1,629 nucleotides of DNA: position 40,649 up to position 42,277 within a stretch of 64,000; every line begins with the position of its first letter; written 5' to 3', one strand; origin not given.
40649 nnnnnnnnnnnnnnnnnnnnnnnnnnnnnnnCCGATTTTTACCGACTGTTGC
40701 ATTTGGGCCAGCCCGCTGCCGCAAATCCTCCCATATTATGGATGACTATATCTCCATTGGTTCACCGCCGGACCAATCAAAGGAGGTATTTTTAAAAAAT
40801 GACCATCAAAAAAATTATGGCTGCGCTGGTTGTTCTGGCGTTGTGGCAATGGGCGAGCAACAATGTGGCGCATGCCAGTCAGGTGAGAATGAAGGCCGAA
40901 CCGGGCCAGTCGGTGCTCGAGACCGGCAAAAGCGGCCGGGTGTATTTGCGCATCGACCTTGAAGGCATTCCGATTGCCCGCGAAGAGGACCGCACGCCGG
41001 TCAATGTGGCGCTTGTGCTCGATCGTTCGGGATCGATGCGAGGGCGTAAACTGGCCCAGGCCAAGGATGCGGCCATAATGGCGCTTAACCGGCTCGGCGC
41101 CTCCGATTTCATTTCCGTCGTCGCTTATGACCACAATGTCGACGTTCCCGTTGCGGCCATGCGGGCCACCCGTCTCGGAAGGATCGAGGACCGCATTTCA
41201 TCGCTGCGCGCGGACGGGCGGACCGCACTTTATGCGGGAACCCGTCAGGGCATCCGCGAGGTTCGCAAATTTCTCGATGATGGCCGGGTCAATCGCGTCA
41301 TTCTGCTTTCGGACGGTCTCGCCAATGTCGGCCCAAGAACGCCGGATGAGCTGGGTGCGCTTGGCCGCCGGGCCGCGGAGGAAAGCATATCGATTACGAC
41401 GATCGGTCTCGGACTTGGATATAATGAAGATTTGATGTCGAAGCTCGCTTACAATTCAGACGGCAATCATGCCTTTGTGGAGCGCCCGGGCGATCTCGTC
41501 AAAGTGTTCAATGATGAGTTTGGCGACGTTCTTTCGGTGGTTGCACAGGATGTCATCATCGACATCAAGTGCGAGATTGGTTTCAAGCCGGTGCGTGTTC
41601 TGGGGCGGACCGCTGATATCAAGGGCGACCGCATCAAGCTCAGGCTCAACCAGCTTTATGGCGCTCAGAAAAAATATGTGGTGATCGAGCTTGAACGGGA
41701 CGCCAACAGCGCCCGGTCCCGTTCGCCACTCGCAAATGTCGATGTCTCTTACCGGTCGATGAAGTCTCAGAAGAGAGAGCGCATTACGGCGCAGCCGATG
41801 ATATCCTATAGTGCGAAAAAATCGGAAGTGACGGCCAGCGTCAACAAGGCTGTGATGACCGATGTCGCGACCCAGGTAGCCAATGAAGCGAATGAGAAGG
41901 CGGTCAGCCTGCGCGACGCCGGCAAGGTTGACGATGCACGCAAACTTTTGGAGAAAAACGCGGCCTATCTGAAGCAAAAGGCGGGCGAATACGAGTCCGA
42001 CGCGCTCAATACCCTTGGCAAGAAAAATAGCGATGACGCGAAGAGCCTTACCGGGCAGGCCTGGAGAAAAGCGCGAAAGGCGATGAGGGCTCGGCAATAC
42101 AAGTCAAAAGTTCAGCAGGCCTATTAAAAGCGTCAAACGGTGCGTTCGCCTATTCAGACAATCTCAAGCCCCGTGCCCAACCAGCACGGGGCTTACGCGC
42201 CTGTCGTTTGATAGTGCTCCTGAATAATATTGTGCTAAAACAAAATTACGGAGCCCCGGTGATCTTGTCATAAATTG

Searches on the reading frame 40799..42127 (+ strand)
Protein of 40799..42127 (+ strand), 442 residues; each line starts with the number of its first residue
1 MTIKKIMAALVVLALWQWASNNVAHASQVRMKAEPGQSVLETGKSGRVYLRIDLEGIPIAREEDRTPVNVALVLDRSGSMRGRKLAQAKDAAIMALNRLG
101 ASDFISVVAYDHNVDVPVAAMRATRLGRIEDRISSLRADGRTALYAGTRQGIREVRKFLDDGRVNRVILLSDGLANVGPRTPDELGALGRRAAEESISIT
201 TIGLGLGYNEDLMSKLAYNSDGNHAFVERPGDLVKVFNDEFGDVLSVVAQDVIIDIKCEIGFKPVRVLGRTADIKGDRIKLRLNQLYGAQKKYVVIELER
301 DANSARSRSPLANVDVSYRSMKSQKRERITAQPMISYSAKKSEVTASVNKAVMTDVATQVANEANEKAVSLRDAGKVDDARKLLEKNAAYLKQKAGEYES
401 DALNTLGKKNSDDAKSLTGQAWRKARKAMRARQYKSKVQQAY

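Call 6: search_protein_families(library=pfam, proteins=[window:40799-42127:+], max_evalue=0.1)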
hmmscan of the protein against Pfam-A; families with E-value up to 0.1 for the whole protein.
window:40799-42127:+ (442 aa): 5 families
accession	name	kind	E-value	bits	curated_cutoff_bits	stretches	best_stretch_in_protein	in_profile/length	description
PF00092.34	VWA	-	3e-12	47.5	23.8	1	69-228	1-162/174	von Willebrand factor type A domain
PF13519.12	VWA_2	-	2.9e-11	44.4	27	1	70-173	1-106/107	von Willebrand factor type A domain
PF13768.12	VWA_3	-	4.1e-07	30.6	27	1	69-225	2-154/155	von Willebrand factor type A domain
PF11775.14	CobT_C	-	0.0023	18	21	1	62-102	5-50/220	Cobalamin biosynthesis protein CobT VWA domain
PF09967.15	DUF2201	-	0.088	13.4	26.4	0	70-117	1-46/123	VWA-like domain (DUF2201)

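Call 7: search_protein_families(library=ncbifam, proteins=[window:40799-42127:+], max_evalue=0.1)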
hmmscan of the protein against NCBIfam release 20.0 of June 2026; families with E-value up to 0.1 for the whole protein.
window:40799-42127:+ (442 aa): 4 families
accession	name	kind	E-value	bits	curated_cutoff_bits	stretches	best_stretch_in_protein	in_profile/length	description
TIGR03788.1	marine_srt_targ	equivalog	1.1e-15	57.2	551.65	1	60-256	264-457/629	marine proteobacterial sortase target protein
TIGR03436.1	acidobact_VWFA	subfamily_domain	0.00015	21.4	81.25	1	65-205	64-220/324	VWA domain-containing protein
NF009943.0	PRK13406.1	equivalog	0.00015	20.5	571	1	34-195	368-524/585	magnesium chelatase subunit D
TIGR00868.1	hCaCC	subfamily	0.0036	15.1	900.85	1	70-183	307-424/863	calcium-activated chloride channel protein 1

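Call 8: search_protein_families(library=padloc, proteins=[window:40799-42127:+], max_evalue=0.1)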
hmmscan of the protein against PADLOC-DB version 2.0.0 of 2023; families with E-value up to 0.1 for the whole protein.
window:40799-42127:+ (442 aa): 0 families

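Call 38: find_homologous_proteins(query=window:40799-42127:+)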
Query window:40799-42127:+ (442 aa): 5558 proteins with E <= 0.001 among 8000 candidates; the best 120 are listed.
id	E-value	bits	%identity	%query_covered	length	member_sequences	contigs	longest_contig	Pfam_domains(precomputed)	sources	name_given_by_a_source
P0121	2.5e-278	941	100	100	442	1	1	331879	PF13768.13,PF00092.35,PF13519.13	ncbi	-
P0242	1.4e-213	727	79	100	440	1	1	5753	PF13768.13,PF00092.35,PF13519.13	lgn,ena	-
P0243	5.3e-203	693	75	100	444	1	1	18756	PF13768.13,PF00092.35,PF13519.13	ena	-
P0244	2.6e-202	690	74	100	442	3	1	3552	PF13768.13,PF00092.35,PF13519.13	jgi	-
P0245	9.9e-198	675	73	96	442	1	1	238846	PF13768.13,PF00092.35,PF13519.13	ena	-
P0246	3.6e-175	601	56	65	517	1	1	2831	PF13768.13,PF00092.35,PF13519.13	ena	-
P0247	2.5e-153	529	58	100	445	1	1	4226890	PF13768.13,PF00092.35,PF13519.13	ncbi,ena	-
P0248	1.3e-152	527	61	94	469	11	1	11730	PF13768.13,PF00092.35,PF13519.13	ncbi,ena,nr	ncbi:hypothetical protein MnTg02_00549 [bacterium MnTg02]|nr:hypothetical protein MnTg02_00549 [bact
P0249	1.5e-152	527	59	100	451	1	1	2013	PF13768.13,PF00092.35,PF13519.13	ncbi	-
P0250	2.6e-151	522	61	94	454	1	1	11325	PF13768.13,PF00092.35,PF13519.13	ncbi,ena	-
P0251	7.0e-150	518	58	100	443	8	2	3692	PF00092.35,PF13519.13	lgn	-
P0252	7.1e-149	514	56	100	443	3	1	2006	PF00092.35,PF13519.13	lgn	-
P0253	8.8e-148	511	56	100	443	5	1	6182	PF00092.35,PF13519.13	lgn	-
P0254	4.5e-145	502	56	99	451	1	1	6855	PF13768.13,PF00092.35,PF13519.13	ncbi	-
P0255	1.8e-143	497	58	95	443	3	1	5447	PF13768.13,PF00092.35,PF13519.13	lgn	-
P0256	2.3e-143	496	58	96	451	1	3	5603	PF13768.13,PF00092.35,PF13519.13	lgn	-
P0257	3.0e-141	489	54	100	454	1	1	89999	PF13768.13,PF00092.35,PF13519.13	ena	-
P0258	2.3e-140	486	57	93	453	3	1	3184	PF13768.13,PF00092.35,PF13519.13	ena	-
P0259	3.0e-140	486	56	94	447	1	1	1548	PF00092.35,PF13519.13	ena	-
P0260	3.4e-140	486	58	94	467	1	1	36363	PF13768.13,PF00092.35,PF13519.13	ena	-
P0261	5.6e-140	485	54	100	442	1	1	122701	PF13768.13,PF00092.35,PF13519.13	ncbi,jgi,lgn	-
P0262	7.6e-140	485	56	100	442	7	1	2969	PF13768.13,PF00092.35,PF13519.13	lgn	-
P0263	1.8e-139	483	55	95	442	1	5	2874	PF13768.13,PF00092.35,PF13519.13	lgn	-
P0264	5.5e-139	482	57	95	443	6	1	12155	PF13768.13,PF00092.35,PF13519.13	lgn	-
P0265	6.4e-139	482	55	95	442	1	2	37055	PF13768.13,PF00092.35,PF13519.13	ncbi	ncbi:MAG: VWA domain-containing protein [Alphaproteobacteria bacterium]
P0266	1.4e-138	481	56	94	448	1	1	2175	PF13768.13,PF00092.35,PF13519.13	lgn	-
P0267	1.5e-138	480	56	94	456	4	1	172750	PF13768.13,PF00092.35,PF13519.13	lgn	-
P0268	4.5e-138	479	57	94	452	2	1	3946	PF13768.13,PF00092.35,PF13519.13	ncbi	-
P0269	7.3e-138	478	56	94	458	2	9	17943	PF13768.13,PF00092.35,PF13519.13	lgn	-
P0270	6.8e-137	475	57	95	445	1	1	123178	PF00092.35,PF13519.13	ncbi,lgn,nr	ncbi:MAG: VWA domain-containing protein [Rhizobiales bacterium]|nr:VWA domain-containing protein [Hy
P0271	7.1e-137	475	54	99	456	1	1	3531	PF13768.13,PF00092.35,PF13519.13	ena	-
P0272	1.3e-136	474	53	100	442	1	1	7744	PF13768.13,PF00092.35,PF13519.13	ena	-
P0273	1.5e-136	474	54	100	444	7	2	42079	PF13768.13,PF00092.35,PF13519.13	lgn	-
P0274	2.3e-136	473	54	100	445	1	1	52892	PF00092.35,PF13519.13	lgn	-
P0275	4.9e-136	472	56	94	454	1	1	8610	PF13768.13,PF00092.35,PF13519.13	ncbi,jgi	-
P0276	6.2e-136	472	52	99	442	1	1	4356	PF13768.13,PF00092.35,PF13519.13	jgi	jgi:Ca-activated chloride channel family protein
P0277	1.1e-135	471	54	95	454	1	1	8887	PF13768.13,PF00092.35,PF13519.13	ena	-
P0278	1.2e-135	471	52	100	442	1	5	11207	PF00092.35,PF13519.13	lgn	-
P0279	2.3e-135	470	53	95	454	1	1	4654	PF13768.13,PF00092.35,PF13519.13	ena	-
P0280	4.3e-135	469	53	95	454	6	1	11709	PF13768.13,PF00092.35,PF13519.13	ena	-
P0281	4.4e-135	469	55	99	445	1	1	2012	PF13768.13,PF00092.35,PF13519.13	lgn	-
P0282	4.5e-135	469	53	95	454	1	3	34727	PF13768.13,PF00092.35,PF13519.13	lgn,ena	-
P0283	4.5e-135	469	55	96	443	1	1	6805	PF13768.13,PF00092.35,PF13519.13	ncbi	-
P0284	4.6e-135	469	56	95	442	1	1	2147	PF00092.35,PF13519.13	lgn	-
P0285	5.4e-135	469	53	99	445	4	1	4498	PF13768.13,PF00092.35,PF13519.13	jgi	jgi:Ca-activated chloride channel homolog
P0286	9.0e-135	468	55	95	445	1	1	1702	PF13768.13,PF00092.35,PF13519.13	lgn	-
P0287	1.0e-134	468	53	99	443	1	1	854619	PF13768.13,PF00092.35,PF13519.13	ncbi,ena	-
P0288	1.5e-134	467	52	99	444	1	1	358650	PF13768.13,PF00092.35,PF13519.13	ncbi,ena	-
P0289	1.5e-134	467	55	95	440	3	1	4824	PF13768.13,PF00092.35,PF13519.13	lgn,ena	-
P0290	1.7e-134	467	54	95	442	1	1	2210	PF13768.13,PF00092.35,PF13519.13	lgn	-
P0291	1.9e-134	467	55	93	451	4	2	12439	PF13768.13,PF00092.35,PF13519.13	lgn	-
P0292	2.3e-134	467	52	100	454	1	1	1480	PF13768.13,PF00092.35,PF13519.13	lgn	-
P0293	2.7e-134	466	53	100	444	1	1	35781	PF13768.13,PF00092.35,PF13519.13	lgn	-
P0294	3.0e-134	466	52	99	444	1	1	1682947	PF13768.13,PF00092.35,PF13519.13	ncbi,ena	-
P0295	3.0e-134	466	52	100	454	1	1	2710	PF13768.13,PF00092.35,PF13519.13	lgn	-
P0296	3.3e-134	466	55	95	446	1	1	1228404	PF13768.13,PF00092.35,PF13519.13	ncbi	ncbi:MAG: VWA domain-containing protein [Hyphomicrobiaceae bacterium]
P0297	3.8e-134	466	51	100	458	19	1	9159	PF13768.13,PF00092.35,PF13519.13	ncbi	-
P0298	4.3e-134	466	52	98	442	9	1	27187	PF13768.13,PF00092.35,PF13519.13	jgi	-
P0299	4.5e-134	466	54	94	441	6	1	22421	PF13768.13,PF00092.35,PF13519.13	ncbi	-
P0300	7.7e-134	465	52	98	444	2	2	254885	PF13768.13,PF00092.35,PF13519.13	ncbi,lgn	-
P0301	1.1e-133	464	51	100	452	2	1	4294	PF13768.13,PF00092.35,PF13519.13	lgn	-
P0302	1.3e-133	464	54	95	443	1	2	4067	PF13768.13,PF00092.35,PF13519.13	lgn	-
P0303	1.4e-133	464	52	100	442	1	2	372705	PF13768.13,PF00092.35,PF13519.13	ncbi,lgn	-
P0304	1.5e-133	464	53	99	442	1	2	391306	PF13768.13,PF00092.35,PF13519.13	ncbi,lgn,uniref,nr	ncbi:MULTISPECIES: VWA domain-containing protein [Rhodomicrobium]|uniref:vWA domain-containing prote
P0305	2.0e-133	464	53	99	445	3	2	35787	PF13768.13,PF00092.35,PF13519.13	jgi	jgi:Ca-activated chloride channel family protein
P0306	2.4e-133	463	53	98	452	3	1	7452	PF13768.13,PF00092.35,PF13519.13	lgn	-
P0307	2.6e-133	463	52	99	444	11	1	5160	PF13768.13,PF00092.35,PF13519.13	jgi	jgi:Ca-activated chloride channel homolog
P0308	2.7e-133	463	54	95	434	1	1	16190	PF13768.13,PF00092.35,PF13519.13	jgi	jgi:Ca-activated chloride channel family protein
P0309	4.2e-133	463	53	97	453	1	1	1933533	PF13768.13,PF00092.35,PF13519.13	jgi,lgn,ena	-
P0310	4.3e-133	462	55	94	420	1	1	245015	PF00092.35,PF13519.13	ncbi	-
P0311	6.9e-133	462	53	99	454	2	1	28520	PF13768.13,PF00092.35,PF13519.13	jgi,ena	-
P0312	1.3e-132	461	51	100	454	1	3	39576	PF13768.13,PF00092.35,PF13519.13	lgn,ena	-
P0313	1.6e-132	461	56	95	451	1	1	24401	PF13768.13,PF00092.35,PF13519.13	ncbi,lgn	-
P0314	2.2e-132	460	53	99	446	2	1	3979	PF13768.13,PF00092.35,PF13519.13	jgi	-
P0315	2.3e-132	460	53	99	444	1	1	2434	PF13768.13,PF00092.35,PF13519.13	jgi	jgi:Ca-activated chloride channel family protein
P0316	3.2e-132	460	52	99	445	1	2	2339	PF13768.13,PF00092.35,PF13519.13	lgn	-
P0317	3.2e-132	460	54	94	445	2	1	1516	PF13768.13,PF00092.35,PF13519.13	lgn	-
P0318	3.6e-132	459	52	99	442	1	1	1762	PF13768.13,PF00092.35,PF13519.13,PF05762.21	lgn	-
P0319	4.7e-132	459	54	94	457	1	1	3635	PF13768.13,PF00092.35,PF13519.13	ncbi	-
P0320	5.6e-132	459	51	100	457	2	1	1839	PF13768.13,PF00092.35,PF13519.13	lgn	-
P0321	5.8e-132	459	52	99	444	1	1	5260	PF13768.13,PF00092.35,PF13519.13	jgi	jgi:Ca-activated chloride channel homolog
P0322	6.8e-132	459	55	95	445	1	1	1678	PF13768.13,PF00092.35,PF13519.13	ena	-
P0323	7.0e-132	458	51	100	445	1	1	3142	PF13768.13,PF00092.35,PF13519.13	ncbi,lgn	-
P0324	7.1e-132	458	53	98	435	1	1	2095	PF13768.13,PF00092.35,PF13519.13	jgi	jgi:Ca-activated chloride channel family protein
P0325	7.8e-132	458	52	99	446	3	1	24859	PF13768.13,PF00092.35,PF13519.13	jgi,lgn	jgi:Ca-activated chloride channel family protein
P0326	1.1e-131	458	55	95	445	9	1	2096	PF13768.13,PF00092.35,PF13519.13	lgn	-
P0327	1.2e-131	458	52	99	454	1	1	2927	PF13768.13,PF00092.35,PF13519.13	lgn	-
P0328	3.1e-131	456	54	95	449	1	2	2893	PF13768.13,PF00092.35,PF13519.13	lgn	-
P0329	3.6e-131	456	51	100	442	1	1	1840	PF13768.13,PF00092.35,PF13519.13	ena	-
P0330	3.6e-131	456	54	94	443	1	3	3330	PF13768.13,PF00092.35,PF13519.13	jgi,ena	-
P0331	6.2e-131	455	52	99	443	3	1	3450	PF13768.13,PF00092.35,PF13519.13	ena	-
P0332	6.4e-131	455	53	94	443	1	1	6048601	PF13768.13,PF00092.35,PF13519.13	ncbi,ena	-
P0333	6.4e-131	455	53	99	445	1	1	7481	PF13768.13,PF00092.35,PF13519.13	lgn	-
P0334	6.8e-131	455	51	99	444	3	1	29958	PF13768.13,PF00092.35,PF13519.13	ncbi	ncbi:MAG: VWA domain-containing protein [Rhodomicrobiaceae bacterium]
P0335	7.9e-131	455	51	100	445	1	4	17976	PF13768.13,PF00092.35,PF13519.13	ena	-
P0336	9.4e-131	455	52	98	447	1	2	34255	PF13768.13,PF00092.35,PF13519.13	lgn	-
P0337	1.2e-130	454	54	95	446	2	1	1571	PF13768.13,PF00092.35,PF13519.13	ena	-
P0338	1.5e-130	454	53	94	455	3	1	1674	PF13768.13,PF00092.35,PF13519.13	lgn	-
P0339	2.0e-130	454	52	95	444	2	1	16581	PF00092.35,PF13519.13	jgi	-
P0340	2.5e-130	453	50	99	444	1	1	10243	PF13768.13,PF00092.35,PF13519.13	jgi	jgi:Ca-activated chloride channel family protein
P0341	3.5e-130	453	52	95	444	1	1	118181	PF13768.13,PF00092.35,PF13519.13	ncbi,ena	-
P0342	4.6e-130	452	53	97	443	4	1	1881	PF13768.13,PF00092.35,PF13519.13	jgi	jgi:Ca-activated chloride channel family protein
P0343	4.8e-130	452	51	100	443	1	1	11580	PF13768.13,PF00092.35,PF13519.13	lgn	-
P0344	6.5e-130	452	50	99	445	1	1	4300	PF13768.13,PF00092.35,PF13519.13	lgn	-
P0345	6.9e-130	452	50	100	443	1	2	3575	PF13768.13,PF00092.35,PF13519.13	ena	-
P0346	7.2e-130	452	50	99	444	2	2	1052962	PF13768.13,PF00092.35,PF13519.13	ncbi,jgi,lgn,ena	-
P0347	9.7e-130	451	54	95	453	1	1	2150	PF13768.13,PF00092.35,PF13519.13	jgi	jgi:Ca-activated chloride channel family protein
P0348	1.4e-129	451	51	99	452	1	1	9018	PF13768.13,PF00092.35,PF13519.13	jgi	jgi:Ca-activated chloride channel family protein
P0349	1.4e-129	451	51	98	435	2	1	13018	PF13768.13,PF00092.35,PF13519.13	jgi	-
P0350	1.5e-129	451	51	99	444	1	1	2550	PF13768.13,PF00092.35,PF13519.13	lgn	-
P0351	1.7e-129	451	56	95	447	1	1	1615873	PF13768.13,PF00092.35,PF13519.13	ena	-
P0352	1.8e-129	451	54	94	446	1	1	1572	PF13768.13,PF00092.35,PF13519.13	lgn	-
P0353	1.8e-129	451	54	94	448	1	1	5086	PF13768.13,PF00092.35,PF13519.13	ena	-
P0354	2.2e-129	450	51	99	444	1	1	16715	PF13768.13,PF00092.35,PF13519.13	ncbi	-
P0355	2.3e-129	450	50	100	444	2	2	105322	PF13768.13,PF00092.35,PF13519.13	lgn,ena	-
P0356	2.8e-129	450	51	99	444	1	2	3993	PF13768.13,PF00092.35,PF13519.13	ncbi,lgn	-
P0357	2.9e-129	450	52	99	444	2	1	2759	PF13768.13,PF00092.35,PF13519.13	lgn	-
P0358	2.9e-129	450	53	95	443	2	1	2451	PF13768.13,PF00092.35,PF13519.13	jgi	jgi:Ca-activated chloride channel family protein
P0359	4.5e-129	449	52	94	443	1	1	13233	PF13768.13,PF00092.35,PF13519.13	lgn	-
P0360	6.5e-129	449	52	98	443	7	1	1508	PF13768.13,PF00092.35,PF13519.13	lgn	-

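Call 41: find_encoding_contigs(protein=P0304, flank=8000, max_places=2)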
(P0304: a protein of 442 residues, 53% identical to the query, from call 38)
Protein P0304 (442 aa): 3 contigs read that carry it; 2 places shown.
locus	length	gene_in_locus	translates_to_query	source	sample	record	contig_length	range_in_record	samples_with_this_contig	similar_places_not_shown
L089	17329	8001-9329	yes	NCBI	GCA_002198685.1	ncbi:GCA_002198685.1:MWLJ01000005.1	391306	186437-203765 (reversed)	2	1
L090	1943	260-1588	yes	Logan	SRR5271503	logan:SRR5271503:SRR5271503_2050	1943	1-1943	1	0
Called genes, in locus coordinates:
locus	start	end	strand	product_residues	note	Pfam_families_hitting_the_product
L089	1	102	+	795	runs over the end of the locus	PF00989:PAS, PF00989:PAS, PF08448:PAS_4, PF13426:PAS_9, PF12860:PAS_7, PF00512:HisKA, PF02518:HATPase_c, PF00072:Response_reg, +3 more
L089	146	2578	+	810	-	PF00072:Response_reg, PF00989:PAS, PF13426:PAS_9, PF00989:PAS, PF08448:PAS_4, PF13426:PAS_9, PF08447:PAS_3, PF00512:HisKA, +3 more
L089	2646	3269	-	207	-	-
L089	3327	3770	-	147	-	-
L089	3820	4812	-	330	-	-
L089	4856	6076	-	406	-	PF13458:Peripla_BP_6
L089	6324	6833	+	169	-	PF11684:DUF3280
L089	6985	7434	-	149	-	-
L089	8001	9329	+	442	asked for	PF00092:VWA, PF13519:VWA_2, PF13768:VWA_3 (weak)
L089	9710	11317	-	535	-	PF20656:MS_N, PF01274:MS_TIM-barrel, PF20659:MS_C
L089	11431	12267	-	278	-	PF09339:HTH_IclR, PF01614:IclR_C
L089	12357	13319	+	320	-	PF00389:2-Hacid_dh, PF02826:2-Hacid_dh_C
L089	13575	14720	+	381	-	PF03480:DctP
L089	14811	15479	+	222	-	PF04290:DctQ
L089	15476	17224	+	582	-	PF06808:DctM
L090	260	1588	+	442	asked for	PF00092:VWA, PF13519:VWA_2, PF13768:VWA_3 (weak)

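Call 42: find_encoding_contigs(protein=P0247, flank=8000, max_places=2)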
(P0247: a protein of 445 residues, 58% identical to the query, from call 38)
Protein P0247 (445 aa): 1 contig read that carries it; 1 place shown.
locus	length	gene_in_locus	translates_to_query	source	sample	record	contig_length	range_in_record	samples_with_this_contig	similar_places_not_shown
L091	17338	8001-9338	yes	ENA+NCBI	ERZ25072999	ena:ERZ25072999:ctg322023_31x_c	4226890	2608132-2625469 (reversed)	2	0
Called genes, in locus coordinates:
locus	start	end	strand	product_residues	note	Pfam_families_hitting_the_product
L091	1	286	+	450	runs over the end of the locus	PF12838:Fer4_7, PF13183:Fer4_8, PF13237:Fer4_10 (faint), PF13484:Fer4_16 (weak), PF13534:Fer4_17, PF02754:CCG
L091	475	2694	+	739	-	PF20656:MS_N, PF20658:MSG_insertion, PF01274:MS_TIM-barrel, PF20659:MS_C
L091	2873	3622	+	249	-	PF04344:CheZ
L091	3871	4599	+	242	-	PF13505:OMP_b-brl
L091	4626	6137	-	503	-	PF01553:Acyltransferase, PF19277:GPAT_C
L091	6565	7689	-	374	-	PF13433:Peripla_BP_5, PF13458:Peripla_BP_6, PF01094:ANF_receptor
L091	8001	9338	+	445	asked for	PF00092:VWA, PF13519:VWA_2, PF13768:VWA_3 (weak)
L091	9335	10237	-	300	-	PF00491:Arginase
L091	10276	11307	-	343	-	PF01916:DS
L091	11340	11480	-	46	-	-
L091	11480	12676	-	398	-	PF02784:Orn_Arg_deC_N, PF00278:Orn_DAP_Arg_deC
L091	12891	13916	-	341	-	PF00248:Aldo_ket_red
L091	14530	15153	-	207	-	-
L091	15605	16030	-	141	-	-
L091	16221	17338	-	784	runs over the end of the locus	PF10082:BBP2_2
